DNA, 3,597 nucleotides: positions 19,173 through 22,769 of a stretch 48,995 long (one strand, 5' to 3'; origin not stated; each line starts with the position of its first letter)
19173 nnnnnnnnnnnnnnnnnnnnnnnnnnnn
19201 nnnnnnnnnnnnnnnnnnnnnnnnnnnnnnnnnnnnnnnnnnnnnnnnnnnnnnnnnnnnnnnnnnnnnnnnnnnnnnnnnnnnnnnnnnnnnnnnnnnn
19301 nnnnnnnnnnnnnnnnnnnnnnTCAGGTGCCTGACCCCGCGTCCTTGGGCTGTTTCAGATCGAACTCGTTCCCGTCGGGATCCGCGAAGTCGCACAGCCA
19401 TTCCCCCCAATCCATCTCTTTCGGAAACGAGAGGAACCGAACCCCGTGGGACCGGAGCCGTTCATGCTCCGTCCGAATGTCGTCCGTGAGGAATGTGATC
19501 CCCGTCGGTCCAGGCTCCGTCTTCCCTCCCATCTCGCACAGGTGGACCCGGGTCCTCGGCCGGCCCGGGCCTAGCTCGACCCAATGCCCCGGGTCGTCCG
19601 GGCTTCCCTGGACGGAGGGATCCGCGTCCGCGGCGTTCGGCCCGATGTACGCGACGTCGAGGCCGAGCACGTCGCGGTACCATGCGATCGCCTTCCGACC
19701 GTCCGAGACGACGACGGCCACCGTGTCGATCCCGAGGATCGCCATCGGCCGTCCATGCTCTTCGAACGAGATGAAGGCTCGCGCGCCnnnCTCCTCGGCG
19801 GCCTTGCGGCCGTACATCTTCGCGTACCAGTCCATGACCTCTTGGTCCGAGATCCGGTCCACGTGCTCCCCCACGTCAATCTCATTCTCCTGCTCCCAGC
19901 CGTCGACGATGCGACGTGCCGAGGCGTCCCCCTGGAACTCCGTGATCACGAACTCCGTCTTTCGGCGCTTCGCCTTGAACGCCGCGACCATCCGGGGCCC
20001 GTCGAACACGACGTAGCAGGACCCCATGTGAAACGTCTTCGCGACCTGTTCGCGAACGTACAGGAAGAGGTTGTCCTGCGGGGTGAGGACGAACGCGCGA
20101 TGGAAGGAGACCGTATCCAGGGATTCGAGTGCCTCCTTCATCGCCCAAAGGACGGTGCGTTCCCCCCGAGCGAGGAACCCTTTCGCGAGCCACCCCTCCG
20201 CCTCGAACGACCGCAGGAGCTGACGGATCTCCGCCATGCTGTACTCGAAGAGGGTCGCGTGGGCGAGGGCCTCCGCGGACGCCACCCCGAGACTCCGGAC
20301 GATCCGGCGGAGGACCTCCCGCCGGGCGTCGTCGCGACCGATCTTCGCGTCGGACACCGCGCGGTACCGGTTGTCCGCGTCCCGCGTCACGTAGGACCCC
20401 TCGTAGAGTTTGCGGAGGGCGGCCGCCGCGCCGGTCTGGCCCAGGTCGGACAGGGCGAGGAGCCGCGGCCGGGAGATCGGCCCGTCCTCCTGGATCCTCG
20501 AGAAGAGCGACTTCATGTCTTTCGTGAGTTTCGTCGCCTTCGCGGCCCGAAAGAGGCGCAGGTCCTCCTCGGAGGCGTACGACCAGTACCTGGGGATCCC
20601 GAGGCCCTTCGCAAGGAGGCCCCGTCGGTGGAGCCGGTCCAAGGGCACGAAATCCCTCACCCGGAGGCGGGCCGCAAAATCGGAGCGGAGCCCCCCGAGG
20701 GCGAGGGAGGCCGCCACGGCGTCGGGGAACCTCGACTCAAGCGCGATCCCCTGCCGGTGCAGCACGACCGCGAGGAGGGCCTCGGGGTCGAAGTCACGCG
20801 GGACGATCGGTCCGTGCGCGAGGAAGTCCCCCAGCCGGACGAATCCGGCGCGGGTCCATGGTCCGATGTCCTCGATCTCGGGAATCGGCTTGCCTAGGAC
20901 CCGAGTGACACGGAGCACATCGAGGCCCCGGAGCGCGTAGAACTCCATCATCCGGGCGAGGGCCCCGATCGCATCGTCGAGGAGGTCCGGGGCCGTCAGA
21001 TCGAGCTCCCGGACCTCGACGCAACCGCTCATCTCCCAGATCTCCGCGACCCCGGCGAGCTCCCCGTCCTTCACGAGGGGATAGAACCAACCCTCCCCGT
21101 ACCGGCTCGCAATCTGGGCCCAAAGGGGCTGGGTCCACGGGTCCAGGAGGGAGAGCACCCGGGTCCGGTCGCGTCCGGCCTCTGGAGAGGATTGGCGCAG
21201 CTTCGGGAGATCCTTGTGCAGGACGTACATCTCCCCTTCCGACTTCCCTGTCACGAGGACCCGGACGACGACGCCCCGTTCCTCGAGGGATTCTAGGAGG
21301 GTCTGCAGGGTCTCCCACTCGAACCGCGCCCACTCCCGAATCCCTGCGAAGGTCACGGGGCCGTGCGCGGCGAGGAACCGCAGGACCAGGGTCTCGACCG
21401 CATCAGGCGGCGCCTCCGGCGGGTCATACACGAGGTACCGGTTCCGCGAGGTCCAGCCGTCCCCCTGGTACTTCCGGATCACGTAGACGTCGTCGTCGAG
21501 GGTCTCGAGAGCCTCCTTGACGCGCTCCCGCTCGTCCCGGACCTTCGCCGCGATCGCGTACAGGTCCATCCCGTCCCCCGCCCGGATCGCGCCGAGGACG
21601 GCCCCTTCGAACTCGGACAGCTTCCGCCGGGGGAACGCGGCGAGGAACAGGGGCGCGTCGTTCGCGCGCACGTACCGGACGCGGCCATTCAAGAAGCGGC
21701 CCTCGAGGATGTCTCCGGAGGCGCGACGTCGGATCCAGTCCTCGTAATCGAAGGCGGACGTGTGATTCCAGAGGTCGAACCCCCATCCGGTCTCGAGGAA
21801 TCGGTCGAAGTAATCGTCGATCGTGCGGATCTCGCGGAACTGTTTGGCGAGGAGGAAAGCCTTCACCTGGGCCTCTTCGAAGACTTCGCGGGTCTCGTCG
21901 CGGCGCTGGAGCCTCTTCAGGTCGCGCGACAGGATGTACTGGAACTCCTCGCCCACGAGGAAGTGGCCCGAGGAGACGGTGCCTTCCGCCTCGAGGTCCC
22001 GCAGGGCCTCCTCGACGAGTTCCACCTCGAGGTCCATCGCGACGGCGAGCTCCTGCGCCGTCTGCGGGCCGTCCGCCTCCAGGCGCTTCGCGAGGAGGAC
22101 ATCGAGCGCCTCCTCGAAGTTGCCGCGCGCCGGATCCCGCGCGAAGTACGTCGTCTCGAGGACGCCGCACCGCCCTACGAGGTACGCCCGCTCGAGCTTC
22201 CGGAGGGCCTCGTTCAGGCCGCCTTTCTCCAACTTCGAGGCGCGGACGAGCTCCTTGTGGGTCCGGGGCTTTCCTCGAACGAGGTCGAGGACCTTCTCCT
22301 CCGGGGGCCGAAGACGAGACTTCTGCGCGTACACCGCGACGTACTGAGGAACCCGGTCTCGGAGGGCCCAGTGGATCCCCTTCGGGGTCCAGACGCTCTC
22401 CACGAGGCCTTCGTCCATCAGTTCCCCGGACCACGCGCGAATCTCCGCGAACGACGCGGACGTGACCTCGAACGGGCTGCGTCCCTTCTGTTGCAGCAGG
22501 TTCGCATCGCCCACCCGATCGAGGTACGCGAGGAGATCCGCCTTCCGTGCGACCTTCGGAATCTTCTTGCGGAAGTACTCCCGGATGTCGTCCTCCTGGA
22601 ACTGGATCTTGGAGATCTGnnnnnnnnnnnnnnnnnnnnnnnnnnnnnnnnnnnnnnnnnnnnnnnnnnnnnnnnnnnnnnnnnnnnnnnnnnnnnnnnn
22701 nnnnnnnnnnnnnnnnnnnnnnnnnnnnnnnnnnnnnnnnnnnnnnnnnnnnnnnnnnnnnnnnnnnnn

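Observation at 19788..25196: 1802-aa Lhr helicase with an internally duplicated AlkZ/YcaQ-like C-terminal module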

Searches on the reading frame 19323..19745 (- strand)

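Call 28: search_protein_families(library=pfam, proteins=[window:19323-19745:-], max_evalue=0.001)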
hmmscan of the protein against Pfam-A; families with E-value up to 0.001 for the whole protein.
window:19323-19745:- (140 aa): 4 families
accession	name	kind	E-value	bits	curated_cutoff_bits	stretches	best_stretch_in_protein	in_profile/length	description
PF00903.31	Glyoxalase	-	1.8e-15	57.9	20.6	1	5-129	1-120/121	Glyoxalase/Bleomycin resistance protein/Dioxygenase superfamily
PF18029.7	Glyoxalase_6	-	3.6e-09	37.7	23.6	1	10-130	3-105/106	Glyoxalase-like domain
PF13669.12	Glyoxalase_4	-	1.8e-06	28.7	27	1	9-106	3-95/109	Glyoxalase/Bleomycin resistance protein/Dioxygenase superfamily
PF12681.13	Glyoxalase_2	-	0.0002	21.7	30.1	0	84-128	66-111/118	Glyoxalase-like domain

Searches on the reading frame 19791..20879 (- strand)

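Call 7: search_protein_families(library=pfam, proteins=[window:19791-20879:-], max_evalue=10)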
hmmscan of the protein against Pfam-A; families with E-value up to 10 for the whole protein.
seq(363 aa): 3 families
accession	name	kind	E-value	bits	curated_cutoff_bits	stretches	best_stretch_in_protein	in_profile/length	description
PF09105.16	SelB-wing_1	-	0.044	14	25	1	198-230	17-46/59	Elongation factor SelB, winged helix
PF23234.1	WH4_Lhr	-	0.077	13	27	1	188-257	10-78/87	Large helicase-related protein, winged-helix domain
PF23422.1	DUF7110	-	0.081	13.1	27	1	307-353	134-181/186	Family of unknown function (DUF7110)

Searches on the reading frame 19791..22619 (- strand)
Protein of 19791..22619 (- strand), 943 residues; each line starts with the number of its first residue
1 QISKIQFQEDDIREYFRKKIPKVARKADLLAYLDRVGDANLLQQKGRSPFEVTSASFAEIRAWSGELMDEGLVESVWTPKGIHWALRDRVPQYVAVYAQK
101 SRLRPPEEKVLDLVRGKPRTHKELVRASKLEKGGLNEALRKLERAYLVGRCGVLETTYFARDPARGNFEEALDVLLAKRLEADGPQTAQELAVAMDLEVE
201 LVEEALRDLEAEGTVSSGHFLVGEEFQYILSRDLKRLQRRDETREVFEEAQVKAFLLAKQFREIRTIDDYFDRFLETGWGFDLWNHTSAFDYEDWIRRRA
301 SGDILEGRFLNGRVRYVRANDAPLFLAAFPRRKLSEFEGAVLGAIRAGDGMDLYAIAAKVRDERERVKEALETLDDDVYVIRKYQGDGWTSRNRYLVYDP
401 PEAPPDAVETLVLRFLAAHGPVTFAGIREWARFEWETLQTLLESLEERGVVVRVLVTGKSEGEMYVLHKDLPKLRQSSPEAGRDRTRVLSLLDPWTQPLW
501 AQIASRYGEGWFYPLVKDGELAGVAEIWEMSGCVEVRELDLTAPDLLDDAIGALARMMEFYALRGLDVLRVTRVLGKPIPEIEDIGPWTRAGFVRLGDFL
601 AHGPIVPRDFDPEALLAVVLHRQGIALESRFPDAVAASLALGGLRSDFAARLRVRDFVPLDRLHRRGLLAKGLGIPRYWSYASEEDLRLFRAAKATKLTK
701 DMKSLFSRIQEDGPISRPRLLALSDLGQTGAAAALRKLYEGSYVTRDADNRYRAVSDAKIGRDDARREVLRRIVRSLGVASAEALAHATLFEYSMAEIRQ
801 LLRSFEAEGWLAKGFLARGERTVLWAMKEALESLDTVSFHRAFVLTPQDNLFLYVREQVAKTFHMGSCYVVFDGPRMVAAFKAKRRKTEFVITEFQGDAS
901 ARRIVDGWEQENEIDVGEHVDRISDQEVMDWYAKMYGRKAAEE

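Call 9: search_solved_structures(query=window:19791-22619:-, max_evalue=10, show_alignments=2)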
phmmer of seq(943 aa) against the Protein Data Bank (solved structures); distinct sequences matched with E-value up to 10: 10.
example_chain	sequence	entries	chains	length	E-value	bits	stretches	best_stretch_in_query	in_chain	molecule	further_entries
2w29_A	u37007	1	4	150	0.074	14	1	171-219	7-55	PROBABLE TRANSCRIPTIONAL REGULATORY PROTEIN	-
2vbw_A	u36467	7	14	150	0.077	14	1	171-219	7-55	TRANSCRIPTIONAL REGULATORY PROTEIN | PROBABLE TRANSCRIPTIONAL REGULATORY PROTEIN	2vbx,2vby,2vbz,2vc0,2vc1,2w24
2w25_A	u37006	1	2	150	0.081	13.9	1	171-219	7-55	PROBABLE TRANSCRIPTIONAL REGULATORY PROTEIN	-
2ivm_A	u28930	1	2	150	0.11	13.5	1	171-219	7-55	TRANSCRIPTIONAL REGULATORY PROTEIN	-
2qz8_A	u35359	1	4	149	0.11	13.5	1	171-219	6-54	Probable transcriptional regulatory protein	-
7jts_t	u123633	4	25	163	0.26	12.2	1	180-266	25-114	Calmodulin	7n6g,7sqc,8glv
8q90_A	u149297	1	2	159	0.3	12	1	170-216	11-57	AsnC family transcriptional regulator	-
6muq_A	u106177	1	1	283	0.45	11.4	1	698-744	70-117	Murein-DD-endopeptidase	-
9sgv_A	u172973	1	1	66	0.77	10.7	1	174-215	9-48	Ap3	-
2l1w_A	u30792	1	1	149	1.6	9.6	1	181-264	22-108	Calmodulin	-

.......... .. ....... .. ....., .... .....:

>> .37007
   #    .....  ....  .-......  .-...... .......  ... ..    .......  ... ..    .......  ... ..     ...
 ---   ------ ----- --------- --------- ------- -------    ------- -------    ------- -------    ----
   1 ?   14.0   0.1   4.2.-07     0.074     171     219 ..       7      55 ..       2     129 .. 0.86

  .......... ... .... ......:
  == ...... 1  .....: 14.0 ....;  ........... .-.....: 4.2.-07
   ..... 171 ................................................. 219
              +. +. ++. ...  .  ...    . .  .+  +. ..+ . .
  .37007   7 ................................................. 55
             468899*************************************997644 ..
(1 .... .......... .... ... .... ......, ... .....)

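Call 32: predict_structure(alignment_id=A2)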
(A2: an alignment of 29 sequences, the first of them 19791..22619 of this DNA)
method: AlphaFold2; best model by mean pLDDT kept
length: 943 residues; sequences in the alignment: 29
mean_pLDDT: 89.1   pTM: 0.68
mean pLDDT of the five models: 89.1, 88.3, 87.2, 87.2, 87.0
residues with pLDDT >= 90: 605; 70-90: 299; 50-70: 26; < 50: 13
segments of 3 or more residues with pLDDT < 50: 1-3, 920-923, 939-943
pLDDT, mean of each block of 10 residues (from residue 1): 64 84 88 92 89 89 93 91 92 89 88 93 91 91 92 90 84 92 90 90 91 83 83 73 75 93 93 91 93 92 91 86 90 94 88 90 92 93 73 86 88 94 87 84 91 83 90 92 92 86 82 90 92 91 93 95 89 94 92 93 94 94 94 97 94 96 94 91 95 93 95 93 90 94 92 93 95 95 90 85 93 93 93 85 94 92 90 96 85 91 92 77 58 63 42
secondary structure, 60 per line:
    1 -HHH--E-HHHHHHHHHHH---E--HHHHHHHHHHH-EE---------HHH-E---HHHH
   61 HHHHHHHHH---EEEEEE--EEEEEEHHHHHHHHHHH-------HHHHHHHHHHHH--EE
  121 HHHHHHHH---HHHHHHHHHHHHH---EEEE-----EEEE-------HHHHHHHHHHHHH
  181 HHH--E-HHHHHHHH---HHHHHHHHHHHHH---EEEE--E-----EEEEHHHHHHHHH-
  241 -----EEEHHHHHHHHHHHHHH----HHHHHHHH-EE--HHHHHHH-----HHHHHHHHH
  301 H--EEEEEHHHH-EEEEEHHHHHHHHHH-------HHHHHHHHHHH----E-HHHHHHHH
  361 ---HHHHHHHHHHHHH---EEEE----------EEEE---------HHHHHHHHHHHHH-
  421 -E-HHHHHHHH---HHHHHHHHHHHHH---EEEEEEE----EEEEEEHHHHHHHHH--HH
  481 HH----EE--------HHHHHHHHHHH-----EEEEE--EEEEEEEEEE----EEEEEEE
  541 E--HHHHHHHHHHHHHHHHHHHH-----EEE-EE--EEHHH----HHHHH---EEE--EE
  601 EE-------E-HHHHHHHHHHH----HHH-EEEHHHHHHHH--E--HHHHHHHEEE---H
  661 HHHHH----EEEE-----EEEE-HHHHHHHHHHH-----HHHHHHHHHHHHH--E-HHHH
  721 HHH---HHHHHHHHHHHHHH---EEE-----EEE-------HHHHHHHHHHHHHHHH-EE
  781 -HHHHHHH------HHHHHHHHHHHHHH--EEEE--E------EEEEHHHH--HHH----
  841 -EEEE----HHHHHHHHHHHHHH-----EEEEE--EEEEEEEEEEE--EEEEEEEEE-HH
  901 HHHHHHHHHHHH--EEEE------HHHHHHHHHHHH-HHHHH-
elements in order (helices of 4 or more, strands of 3 or more residues): H9-19 H26-36 H57-69 E73-78 E81-86 H87-97 H105-116 H121-128 H132-144 E148-151 E157-160 H168-183 H188-195 H199-211 E215-218 E227-230 H231-239 E246-248 H249-262 H267-274 H280-286 H292-301 E304-308 H309-312 E314-318 H319-328 H336-346 H353-360 H364-376 E380-383 E394-397 H407-419 H424-431 H435-447 E451-457 E462-467 H468-476 H479-482 H497-507 E513-517 E520-529 E534-541 H544-563 E569-571 H586-590 E594-596 E599-602 H612-622 E631-633 H634-641 H647-653 E654-656 H660-665 E670-673 E679-682 H684-694 H700-712 H717-723 H727-740 E744-746 E752-754 H762-777 H782-788 H795-808 E811-814 E824-827 H828-831 E842-845 H850-863 E869-873 E876-886 E889-897 H899-912 E915-918 H925-936 H938-942

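Call 36: fold_search(model_id=the predicted structure, library=pdb)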
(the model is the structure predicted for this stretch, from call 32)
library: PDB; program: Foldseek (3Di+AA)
matches with E <= 10: 1733; with E <= 0.001: 15
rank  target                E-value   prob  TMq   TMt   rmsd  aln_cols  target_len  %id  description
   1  7lhl_B                2.1e-12  1.00  0.27  0.41  25.2       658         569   14  cryo-EM structure of Mycobacterium smegmatis Lhr helicase C-terminal domain (released 2021-04-07)
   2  9zd6_A                4.8e-12  1.00  0.28  0.61   4.9       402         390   17  Bacterial interstrand DNA crosslink glycosylase AlkX/YcaQ bound to DNA (released 2026-01-14)
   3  7lhl_D                8.6e-12  1.00  0.28  0.43  25.1       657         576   16  cryo-EM structure of Mycobacterium smegmatis Lhr helicase C-terminal domain (released 2021-04-07)
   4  5uuj                  1.3e-11  1.00  0.28  0.65   5.1       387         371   19  Streptomyces sahachiroi DNA glycosylase AlkZ (released 2017-04-12)
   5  9zd6_B                2.1e-11  1.00  0.28  0.64   4.8       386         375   17  Bacterial interstrand DNA crosslink glycosylase AlkX/YcaQ bound to DNA (released 2026-01-14)
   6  7lhl_C                3.7e-11  1.00  0.27  0.42  27.5       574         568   17  cryo-EM structure of Mycobacterium smegmatis Lhr helicase C-terminal domain (released 2021-04-07)
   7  7lhl_A                5.5e-11  1.00  0.26  0.39  23.8       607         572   16  cryo-EM structure of Mycobacterium smegmatis Lhr helicase C-terminal domain (released 2021-04-07)
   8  1lva                  1.4e-05  1.00  0.07  0.21  25.3       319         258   17  Crystal structure of a C-terminal fragment of Moorella thermoacetica elongation factor SelB (released 2002-08-21)
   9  7d58_O                3.8e-05  1.00  0.10  0.16  20.6       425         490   10  cryo-EM structure of human RNA polymerase III in elongating state (released 2021-02-17)
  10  8cli_A                6.5e-05  0.98  0.07  0.11  22.1       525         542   12  TFIIIC TauB-DNA monomer (released 2023-06-21)
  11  8iue_P                1.8e-04  1.00  0.06  0.18  20.2       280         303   13  RNA polymerase III pre-initiation complex melting complex 1 (released 2023-05-24)
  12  7z1l_O                4.9e-04  0.66  0.09  0.13  23.9       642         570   10  Structure of yeast RNA Polymerase III Pre-Termination Complex (PTC) (released 2022-08-31)
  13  5afq_B                8.0e-04  0.95  0.08  0.15  25.3       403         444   11  Crystal structure of RPC62 - RPC32 beta (released 2015-10-07)
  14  8cll_A                8.4e-04  1.00  0.07  0.19  16.0       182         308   14  Structural insights into human TFIIIC promoter recognition (released 2023-06-21)
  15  7a6h_O                8.8e-04  0.95  0.09  0.15  20.4       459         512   10  Cryo-EM structure of human apo RNA Polymerase III (released 2021-02-03)
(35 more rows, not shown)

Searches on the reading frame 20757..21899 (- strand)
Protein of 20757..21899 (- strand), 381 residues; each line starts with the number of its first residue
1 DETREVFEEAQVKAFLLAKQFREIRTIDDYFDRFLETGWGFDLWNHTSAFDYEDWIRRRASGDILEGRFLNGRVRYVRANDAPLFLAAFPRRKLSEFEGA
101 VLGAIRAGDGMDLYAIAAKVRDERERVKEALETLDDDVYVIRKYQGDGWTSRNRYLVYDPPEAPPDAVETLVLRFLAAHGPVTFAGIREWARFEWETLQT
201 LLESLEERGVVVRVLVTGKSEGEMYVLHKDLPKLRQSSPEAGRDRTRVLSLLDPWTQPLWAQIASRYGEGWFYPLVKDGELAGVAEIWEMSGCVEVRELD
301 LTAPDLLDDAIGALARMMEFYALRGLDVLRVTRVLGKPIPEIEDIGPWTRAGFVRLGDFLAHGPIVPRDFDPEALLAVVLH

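Call 7: search_protein_families(library=pfam, proteins=[window:20757-21899:-], max_evalue=10)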
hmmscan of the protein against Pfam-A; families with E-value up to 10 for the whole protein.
seq(381 aa): 9 families
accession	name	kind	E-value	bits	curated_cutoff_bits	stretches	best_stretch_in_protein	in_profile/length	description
PF06224.18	AlkZ-like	-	2.6e-13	50.8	25.9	1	42-255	18-251/329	DNA glycosylase AlkZ-like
PF23234.1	WH4_Lhr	-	0.0012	18.9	27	1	166-243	6-84/87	Large helicase-related protein, winged-helix domain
PF12802.13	MarR_2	-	0.0026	18.3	27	1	169-214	7-53/61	MarR family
PF01978.25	TrmB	-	0.0046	17.2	25.6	1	169-214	10-55/68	Sugar-specific transcriptional regulator TrmB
PF20024.5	DUF6432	-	0.041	14.6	29.6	1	95-140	11-58/97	Family of unknown function (DUF6432)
PF24270.1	HTH_Cmi2_C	-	0.042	14.5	27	1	94-143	73-121/125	Cmi2, C-terminal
PF24033.1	DUF7342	-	0.052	14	31.6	1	179-218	15-54/150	Family of unknown function (DUF7342)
PF19121.6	DUF5805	-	0.063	14.1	28.5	1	95-137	12-55/67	Family of unknown function (DUF5805)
PF13463.12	HTH_27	-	0.12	13.1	22.2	1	167-214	3-51/68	Winged helix DNA-binding domain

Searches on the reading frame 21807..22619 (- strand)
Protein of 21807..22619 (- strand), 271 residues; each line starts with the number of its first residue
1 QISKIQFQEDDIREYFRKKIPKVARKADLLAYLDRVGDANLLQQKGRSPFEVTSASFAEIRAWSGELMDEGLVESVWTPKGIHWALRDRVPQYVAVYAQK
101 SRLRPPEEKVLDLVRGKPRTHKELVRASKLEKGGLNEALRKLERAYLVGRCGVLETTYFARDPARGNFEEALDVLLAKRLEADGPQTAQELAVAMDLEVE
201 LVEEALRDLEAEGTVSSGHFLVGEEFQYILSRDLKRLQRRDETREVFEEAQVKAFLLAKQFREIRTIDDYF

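Call 7: search_protein_families(library=pfam, proteins=[window:21807-22619:-], max_evalue=10)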
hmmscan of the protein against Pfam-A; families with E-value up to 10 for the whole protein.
seq(271 aa): 15 families
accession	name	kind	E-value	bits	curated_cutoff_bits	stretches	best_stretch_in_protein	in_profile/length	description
PF01978.25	TrmB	-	1.9e-05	24.8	25.6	2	112-162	16-66/68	Sugar-specific transcriptional regulator TrmB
PF00392.27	GntR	-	0.00022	21.2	27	1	178-216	16-55/64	Bacterial regulatory proteins, gntR family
PF24270.1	HTH_Cmi2_C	-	0.0004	21.1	27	1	182-216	85-119/125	Cmi2, C-terminal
PF01047.28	MarR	-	0.0029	17.9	24.6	1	180-216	12-48/59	MarR family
PF23234.1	WH4_Lhr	-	0.0052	16.8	27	1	202-244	39-82/87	Large helicase-related protein, winged-helix domain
PF12802.13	MarR_2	-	0.0067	17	27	1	113-148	13-50/61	MarR family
PF01022.26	HTH_5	-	0.0068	16.7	22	1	109-148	6-45/47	Bacterial regulatory protein, arsR family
PF13412.12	HTH_24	-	0.023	14.7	21.9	2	180-215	12-47/48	Winged helix-turn-helix DNA-binding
PF06224.18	AlkZ-like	-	0.042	13.9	25.9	1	100-242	82-240/329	DNA glycosylase AlkZ-like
PF17448.7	YqaH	-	0.045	14.5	31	1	179-250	6-71/88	Uncharacterized YqaH-like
PF21128.4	MCM4_WHD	-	0.057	13.9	24.4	1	197-216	44-63/75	MCM4, winged helix domain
PF24409.1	wHTH-PRTase_assc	-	0.066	13.7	27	0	110-145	3-38/83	wHTH-PRTase associated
PF02082.26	Rrf2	-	0.15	12.6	30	1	171-217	8-55/132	Iron-dependent Transcriptional regulator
PF04157.22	EAP30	-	0.18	11.9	26.8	1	176-215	169-215/219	EAP30/Vps36 family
PF12840.13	HTH_20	-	0.19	12.1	27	0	172-197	13-30/51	Helix-turn-helix domain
